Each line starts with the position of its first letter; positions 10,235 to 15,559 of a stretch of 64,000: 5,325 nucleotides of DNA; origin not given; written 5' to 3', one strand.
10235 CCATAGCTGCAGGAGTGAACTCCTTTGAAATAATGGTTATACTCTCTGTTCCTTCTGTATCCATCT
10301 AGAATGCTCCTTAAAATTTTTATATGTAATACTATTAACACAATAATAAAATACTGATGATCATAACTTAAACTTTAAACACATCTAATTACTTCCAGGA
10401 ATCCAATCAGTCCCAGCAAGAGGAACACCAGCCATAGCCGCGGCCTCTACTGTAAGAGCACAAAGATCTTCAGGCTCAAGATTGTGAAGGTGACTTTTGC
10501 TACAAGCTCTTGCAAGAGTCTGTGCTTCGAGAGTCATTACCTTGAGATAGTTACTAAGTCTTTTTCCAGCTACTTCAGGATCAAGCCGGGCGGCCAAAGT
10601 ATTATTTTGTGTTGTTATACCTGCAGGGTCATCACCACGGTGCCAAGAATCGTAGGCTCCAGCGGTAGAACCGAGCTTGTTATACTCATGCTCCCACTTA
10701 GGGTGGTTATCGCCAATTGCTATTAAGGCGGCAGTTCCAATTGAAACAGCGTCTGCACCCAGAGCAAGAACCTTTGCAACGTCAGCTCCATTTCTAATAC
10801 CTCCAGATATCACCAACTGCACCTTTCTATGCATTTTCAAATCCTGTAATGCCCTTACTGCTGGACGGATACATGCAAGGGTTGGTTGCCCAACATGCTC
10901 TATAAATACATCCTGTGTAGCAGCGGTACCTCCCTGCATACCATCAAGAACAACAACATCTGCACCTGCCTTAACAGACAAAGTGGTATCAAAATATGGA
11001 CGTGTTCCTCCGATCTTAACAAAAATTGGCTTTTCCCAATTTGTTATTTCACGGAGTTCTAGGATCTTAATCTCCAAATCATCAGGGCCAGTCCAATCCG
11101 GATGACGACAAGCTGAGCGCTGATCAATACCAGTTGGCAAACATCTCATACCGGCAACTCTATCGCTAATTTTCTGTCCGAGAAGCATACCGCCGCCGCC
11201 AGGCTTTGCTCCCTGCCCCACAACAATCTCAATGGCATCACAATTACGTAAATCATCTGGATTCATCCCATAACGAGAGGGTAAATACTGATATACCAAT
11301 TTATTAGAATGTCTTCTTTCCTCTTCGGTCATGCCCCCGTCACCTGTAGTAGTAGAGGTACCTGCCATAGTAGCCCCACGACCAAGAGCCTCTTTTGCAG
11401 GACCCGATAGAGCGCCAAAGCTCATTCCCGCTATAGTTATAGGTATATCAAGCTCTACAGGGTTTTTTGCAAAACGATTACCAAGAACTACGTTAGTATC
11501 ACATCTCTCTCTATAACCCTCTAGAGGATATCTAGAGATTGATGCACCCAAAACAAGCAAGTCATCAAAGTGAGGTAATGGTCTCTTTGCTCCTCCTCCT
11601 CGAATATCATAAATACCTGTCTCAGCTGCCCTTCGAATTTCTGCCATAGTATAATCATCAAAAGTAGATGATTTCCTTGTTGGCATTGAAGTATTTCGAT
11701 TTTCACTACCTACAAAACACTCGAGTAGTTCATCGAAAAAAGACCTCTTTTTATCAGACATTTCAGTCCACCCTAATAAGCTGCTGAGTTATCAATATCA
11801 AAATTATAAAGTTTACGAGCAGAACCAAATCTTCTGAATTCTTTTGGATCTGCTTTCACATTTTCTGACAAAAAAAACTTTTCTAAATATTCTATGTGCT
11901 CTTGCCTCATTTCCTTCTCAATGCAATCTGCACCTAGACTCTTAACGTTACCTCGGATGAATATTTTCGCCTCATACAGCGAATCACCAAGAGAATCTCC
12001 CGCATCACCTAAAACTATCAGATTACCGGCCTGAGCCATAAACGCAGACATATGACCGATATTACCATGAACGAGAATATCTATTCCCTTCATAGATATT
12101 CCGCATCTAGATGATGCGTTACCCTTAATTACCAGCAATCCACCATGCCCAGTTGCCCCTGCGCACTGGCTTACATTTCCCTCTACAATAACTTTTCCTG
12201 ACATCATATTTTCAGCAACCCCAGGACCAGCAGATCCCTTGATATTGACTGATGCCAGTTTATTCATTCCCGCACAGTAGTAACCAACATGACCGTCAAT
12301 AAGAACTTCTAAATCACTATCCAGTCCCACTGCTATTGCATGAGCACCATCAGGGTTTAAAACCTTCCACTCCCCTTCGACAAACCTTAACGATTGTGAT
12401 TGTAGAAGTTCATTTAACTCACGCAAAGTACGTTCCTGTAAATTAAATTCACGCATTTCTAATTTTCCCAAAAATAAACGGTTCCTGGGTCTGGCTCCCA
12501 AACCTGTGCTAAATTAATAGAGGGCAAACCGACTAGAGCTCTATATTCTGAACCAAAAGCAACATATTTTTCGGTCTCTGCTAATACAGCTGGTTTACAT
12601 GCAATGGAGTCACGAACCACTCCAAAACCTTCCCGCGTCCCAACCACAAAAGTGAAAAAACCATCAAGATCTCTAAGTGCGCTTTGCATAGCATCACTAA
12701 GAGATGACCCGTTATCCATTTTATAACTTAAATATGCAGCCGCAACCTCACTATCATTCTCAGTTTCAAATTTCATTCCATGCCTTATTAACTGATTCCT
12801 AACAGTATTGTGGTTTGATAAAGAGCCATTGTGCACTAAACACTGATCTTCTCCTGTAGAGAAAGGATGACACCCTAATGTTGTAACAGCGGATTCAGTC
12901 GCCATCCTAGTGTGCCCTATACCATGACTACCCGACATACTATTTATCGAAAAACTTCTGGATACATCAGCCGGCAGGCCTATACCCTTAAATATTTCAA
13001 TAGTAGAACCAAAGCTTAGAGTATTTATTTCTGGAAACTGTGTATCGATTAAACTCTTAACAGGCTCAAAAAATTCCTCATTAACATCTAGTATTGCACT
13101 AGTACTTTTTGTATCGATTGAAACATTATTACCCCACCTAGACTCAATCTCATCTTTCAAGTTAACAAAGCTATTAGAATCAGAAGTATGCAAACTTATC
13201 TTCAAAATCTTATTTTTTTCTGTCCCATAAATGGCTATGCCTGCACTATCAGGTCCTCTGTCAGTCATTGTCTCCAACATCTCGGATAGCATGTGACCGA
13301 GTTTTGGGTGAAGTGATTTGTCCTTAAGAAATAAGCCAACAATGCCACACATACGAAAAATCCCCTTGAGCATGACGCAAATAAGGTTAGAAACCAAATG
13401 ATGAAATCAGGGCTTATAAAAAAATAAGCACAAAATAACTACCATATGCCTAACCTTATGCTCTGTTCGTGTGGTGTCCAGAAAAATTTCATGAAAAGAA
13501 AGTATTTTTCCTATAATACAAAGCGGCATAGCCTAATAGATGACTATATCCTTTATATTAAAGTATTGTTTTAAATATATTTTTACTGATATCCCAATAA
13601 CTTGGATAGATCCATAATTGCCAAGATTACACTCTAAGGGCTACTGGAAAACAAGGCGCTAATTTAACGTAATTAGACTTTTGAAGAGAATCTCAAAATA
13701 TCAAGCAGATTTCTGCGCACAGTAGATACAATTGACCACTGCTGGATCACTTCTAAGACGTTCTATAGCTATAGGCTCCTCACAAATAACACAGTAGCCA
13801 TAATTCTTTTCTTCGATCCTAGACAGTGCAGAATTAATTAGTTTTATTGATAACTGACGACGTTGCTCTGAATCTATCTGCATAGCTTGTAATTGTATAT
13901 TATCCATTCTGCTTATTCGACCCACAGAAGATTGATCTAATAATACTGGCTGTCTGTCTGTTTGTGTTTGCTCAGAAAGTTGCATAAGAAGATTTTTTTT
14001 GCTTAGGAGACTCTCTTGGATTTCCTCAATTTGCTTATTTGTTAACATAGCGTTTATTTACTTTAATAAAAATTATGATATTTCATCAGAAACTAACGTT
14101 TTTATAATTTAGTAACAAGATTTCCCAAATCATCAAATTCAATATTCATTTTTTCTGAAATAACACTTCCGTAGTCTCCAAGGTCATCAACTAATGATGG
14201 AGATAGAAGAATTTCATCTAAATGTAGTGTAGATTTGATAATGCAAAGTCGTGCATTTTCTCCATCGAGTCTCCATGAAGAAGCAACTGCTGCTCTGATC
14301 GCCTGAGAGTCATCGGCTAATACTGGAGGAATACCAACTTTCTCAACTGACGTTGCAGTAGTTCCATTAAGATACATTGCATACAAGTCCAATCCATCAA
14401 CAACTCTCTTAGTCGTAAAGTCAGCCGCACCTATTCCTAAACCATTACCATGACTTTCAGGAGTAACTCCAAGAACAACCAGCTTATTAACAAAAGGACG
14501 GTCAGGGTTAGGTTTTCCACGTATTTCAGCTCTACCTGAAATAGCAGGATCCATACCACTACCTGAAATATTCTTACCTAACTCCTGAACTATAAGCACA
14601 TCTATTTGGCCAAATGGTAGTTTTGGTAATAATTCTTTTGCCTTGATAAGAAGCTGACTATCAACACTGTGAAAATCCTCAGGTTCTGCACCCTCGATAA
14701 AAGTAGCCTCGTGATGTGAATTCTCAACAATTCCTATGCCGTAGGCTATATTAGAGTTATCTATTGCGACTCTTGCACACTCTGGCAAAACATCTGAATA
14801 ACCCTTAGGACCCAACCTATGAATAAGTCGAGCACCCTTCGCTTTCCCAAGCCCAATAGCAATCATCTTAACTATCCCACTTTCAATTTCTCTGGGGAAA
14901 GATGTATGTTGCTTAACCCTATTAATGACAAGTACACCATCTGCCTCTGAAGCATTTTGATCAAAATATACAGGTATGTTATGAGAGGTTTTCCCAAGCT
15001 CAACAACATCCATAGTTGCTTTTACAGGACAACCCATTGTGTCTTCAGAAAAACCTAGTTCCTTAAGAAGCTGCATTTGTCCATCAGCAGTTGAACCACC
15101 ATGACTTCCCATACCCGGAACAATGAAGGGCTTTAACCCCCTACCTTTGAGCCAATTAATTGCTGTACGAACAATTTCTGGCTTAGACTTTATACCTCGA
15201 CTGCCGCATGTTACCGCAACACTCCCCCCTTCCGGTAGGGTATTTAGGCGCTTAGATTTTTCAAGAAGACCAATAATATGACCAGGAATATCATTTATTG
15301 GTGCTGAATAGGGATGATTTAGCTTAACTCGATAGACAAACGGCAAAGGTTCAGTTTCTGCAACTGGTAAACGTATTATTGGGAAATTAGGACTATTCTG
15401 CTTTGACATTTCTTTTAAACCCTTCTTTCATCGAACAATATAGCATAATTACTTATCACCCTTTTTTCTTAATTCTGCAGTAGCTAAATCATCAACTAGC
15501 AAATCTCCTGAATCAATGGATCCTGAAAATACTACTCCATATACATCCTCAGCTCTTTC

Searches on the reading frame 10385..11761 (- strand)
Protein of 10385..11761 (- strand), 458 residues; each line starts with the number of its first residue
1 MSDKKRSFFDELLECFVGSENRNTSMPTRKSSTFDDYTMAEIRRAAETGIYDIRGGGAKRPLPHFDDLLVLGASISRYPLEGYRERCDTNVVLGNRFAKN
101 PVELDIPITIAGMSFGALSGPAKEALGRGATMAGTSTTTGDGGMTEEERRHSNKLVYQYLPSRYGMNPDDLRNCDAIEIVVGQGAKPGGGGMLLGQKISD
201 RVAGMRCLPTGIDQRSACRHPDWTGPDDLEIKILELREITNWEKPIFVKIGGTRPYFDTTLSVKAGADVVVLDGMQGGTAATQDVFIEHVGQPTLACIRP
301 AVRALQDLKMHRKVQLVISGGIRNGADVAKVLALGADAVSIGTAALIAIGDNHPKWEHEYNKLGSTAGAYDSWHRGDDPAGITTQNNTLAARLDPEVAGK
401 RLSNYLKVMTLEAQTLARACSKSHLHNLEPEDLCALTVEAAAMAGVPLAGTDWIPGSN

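Call 26: search_protein_families(library=ncbifam, proteins=[window:10385-11761:-], max_evalue=0.00001)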
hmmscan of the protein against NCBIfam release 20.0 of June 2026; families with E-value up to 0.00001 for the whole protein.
window:10385-11761:- (458 aa): 8 families
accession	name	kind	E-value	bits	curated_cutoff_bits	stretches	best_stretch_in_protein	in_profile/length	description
NF008730.0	PRK11750.1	equivalog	1.3e-35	122.1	1047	1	110-353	863-1107/1490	glutamate synthase large subunit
TIGR02151.1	IPP_isom_2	equivalog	1.3e-08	34.2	281.3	1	287-351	239-297/338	type 2 isopentenyl-diphosphate Delta-isomerase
TIGR01304.1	IMP_DH_rel_2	equivalog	6.4e-08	32.2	342.1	1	234-344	175-285/365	GuaB3 family IMP dehydrogenase-related protein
TIGR03966.1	actino_HemFlav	equivalog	1.2e-07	30.8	470.85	1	293-350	280-339/385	pre-mycofactocin synthase MftD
NF041011.1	dihydoor_dh_Arch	equivalog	5.6e-07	28.9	330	1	242-345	145-254/289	dihydroorotate dehydrogenase PyrD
NF005574.0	PRK07259.1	equivalog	5.9e-07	28.7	269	1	263-347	182-271/304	dihydroorotate dehydrogenase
TIGR01302.1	IMP_dehydrog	equivalog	8.1e-07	28.3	481.5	1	263-343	283-357/450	IMP dehydrogenase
NF008398.0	PRK11197.1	subfamily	1.2e-06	27.6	376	1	294-350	279-337/381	L-lactate dehydrogenase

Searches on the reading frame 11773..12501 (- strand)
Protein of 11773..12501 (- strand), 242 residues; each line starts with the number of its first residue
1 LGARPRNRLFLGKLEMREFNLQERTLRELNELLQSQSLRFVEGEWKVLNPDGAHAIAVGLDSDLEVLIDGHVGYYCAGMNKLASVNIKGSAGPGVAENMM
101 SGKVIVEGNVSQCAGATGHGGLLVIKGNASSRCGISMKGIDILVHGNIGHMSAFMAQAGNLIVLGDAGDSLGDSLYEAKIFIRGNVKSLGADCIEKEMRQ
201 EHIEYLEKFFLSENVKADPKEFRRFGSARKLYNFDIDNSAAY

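Call 26: search_protein_families(library=ncbifam, proteins=[window:11773-12501:-], max_evalue=0.00001)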
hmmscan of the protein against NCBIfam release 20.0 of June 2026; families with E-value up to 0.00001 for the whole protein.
window:11773-12501:- (242 aa): 2 families
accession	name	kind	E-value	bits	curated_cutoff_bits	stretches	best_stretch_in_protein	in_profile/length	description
TIGR03122.1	one_C_dehyd_C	equivalog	1.2e-15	57.5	130.65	1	78-152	141-214/260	formylmethanofuran dehydrogenase subunit C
NF042910.1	FMH_DH_FwdC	exception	2.3e-13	49.8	340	1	64-188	82-213/271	tungsten-dependent formylmethanofuran dehydrogenase subunit FwdC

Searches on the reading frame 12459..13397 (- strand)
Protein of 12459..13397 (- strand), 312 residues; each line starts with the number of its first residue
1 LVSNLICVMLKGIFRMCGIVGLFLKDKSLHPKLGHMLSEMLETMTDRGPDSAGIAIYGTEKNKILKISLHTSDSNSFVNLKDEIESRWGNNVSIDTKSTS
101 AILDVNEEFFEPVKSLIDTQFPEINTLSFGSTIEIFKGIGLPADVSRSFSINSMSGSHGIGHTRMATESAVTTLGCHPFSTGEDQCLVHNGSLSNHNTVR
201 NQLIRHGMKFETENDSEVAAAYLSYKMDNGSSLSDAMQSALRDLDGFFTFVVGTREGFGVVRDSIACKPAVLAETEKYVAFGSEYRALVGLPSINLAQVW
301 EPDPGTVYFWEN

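Call 26: search_protein_families(library=ncbifam, proteins=[window:12459-13397:-], max_evalue=0.00001)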
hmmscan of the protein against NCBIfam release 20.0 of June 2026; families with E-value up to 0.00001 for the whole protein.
window:12459-13397:- (312 aa): 7 families
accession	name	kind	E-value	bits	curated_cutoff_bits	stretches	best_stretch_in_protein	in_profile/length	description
NF001484.0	PRK00331.1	subfamily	6.1e-30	104.2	381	1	132-290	41-200/601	isomerizing glutamine--fructose-6-phosphate transaminase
TIGR01135.1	glmS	equivalog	2.8e-27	95.5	418.05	1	132-289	40-198/607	glutamine--fructose-6-phosphate transaminase (isomerizing)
TIGR01536.1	asn_synth_AEB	equivalog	1.3e-22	80.5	267.1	1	155-295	43-173/517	asparagine synthase (glutamine-hydrolyzing)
TIGR01134.1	purF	equivalog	4.8e-22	78.9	350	1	131-289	39-200/432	amidophosphoribosyltransferase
NF006949.0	PRK09431.1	equivalog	9.4e-15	54.1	499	1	159-291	45-168/554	asparagine synthase B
TIGR03104.1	trio_amidotrans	equivalog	2.4e-12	45.9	570.1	1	158-294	43-171/589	N-acetylglutaminylglutamine amidotransferase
TIGR03108.1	eps_aminotran_1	hypoth_equivalog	1.9e-10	40.1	816.9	1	159-295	45-173/628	XrtA/PEP-CTERM system amidotransferase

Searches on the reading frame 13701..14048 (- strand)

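Call 26: search_protein_families(library=ncbifam, proteins=[window:13701-14048:-], max_evalue=0.00001)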
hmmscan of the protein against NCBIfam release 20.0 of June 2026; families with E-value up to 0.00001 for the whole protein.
window:13701-14048:- (115 aa): 4 families
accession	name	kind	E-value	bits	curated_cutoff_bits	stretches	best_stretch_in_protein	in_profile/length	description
TIGR02420.1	dksA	equivalog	5.2e-13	49.4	115.5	1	3-112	2-109/110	RNA polymerase-binding protein DksA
NF033459.1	DksA_like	equivalog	1e-12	48.3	105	1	6-112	2-107/113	RNA polymerase-binding protein DksA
TIGR02890.1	bacill_yteA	subfamily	6.7e-10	39.3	134.4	1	5-114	1-117/159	regulatory protein, yteA family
NF008045.0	PRK10778.1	equivalog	5.2e-08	33.2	289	1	5-111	35-139/151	RNA polymerase-binding protein DksA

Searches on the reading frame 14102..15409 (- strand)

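Call 26: search_protein_families(library=ncbifam, proteins=[window:14102-15409:-], max_evalue=0.00001)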
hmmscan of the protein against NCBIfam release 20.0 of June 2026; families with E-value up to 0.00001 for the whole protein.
window:14102-15409:- (435 aa): 1 family
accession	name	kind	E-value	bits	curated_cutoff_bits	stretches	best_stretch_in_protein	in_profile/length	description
NF052515.1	NPN_iso_grp_22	equivalog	5.5e-142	473.3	400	1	23-409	2-388/392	nickel pincer cofactor-dependent isomerase, group 22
